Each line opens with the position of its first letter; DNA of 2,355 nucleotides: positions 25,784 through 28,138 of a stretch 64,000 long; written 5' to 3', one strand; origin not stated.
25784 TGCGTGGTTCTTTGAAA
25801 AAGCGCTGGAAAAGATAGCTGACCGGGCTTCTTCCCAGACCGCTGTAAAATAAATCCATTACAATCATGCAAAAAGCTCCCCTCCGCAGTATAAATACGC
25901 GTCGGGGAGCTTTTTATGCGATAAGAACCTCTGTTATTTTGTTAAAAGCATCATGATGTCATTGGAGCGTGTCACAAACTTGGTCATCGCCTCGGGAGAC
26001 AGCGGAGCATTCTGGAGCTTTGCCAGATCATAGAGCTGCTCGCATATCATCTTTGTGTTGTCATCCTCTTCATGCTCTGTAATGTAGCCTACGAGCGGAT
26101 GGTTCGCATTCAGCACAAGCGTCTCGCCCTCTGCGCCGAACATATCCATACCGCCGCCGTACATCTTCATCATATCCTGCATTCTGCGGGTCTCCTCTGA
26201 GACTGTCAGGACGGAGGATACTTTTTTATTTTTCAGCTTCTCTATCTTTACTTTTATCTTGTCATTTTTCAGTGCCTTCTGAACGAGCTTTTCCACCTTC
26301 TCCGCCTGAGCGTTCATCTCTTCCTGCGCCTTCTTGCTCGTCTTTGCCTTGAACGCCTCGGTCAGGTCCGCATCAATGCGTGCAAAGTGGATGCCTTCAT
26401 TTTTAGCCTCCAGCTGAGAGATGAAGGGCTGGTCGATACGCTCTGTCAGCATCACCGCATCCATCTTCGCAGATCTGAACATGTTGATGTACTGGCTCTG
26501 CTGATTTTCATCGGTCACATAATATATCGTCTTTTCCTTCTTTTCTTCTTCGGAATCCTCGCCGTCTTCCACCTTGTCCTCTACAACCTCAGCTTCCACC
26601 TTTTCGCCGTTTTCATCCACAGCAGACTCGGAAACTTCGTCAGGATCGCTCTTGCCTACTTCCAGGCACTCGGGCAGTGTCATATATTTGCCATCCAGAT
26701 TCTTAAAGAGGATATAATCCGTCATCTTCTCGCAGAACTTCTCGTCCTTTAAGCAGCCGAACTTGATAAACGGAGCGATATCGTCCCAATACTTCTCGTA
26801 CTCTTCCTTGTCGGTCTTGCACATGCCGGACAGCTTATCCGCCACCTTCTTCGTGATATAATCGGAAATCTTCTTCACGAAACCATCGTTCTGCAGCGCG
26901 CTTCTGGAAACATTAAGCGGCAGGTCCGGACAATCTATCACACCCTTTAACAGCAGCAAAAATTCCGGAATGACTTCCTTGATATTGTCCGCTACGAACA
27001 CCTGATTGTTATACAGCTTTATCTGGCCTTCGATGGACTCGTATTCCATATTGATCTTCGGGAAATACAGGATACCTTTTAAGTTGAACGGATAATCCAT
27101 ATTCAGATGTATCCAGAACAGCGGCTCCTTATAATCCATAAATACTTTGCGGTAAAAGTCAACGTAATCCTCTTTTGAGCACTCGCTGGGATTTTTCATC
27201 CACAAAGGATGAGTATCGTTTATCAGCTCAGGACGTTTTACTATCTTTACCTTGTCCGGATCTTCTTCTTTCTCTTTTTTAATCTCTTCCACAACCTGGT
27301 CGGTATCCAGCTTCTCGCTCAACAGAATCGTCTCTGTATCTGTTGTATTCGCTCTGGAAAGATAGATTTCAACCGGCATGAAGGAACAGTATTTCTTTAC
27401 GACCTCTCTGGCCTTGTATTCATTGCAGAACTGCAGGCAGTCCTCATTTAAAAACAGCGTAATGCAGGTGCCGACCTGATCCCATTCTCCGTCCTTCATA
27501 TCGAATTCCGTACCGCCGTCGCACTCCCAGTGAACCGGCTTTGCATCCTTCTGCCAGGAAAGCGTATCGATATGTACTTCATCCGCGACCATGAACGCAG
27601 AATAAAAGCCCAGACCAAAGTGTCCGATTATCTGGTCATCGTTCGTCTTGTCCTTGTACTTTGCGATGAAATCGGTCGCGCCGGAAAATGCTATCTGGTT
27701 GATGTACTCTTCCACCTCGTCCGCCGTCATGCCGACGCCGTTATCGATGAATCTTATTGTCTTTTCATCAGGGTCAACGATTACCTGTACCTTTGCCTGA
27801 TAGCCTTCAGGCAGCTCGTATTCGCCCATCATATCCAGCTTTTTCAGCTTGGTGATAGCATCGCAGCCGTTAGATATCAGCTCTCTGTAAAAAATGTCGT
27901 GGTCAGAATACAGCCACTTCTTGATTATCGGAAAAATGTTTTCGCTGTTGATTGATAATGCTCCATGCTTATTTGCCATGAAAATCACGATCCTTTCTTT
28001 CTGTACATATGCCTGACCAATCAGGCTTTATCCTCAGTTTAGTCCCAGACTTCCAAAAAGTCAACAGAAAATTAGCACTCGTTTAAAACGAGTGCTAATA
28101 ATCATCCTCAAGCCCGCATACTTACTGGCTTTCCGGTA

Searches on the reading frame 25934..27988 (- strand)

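Call 54: search_protein_families(library=pfam, proteins=[window:25934-27988:-], max_evalue=0.00001)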
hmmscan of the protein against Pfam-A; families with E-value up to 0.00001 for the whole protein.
window:25934-27988:- (684 aa): 2 families
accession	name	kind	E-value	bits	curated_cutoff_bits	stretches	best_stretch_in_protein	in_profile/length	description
PF00183.23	HSP90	-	1.3e-60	206.2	24.4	2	187-437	2-270/518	Hsp90 protein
PF13589.12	HATPase_c_3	-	1.5e-07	31.9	25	1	36-143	9-93/137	Histidine kinase-, DNA gyrase B-, and HSP90-like ATPase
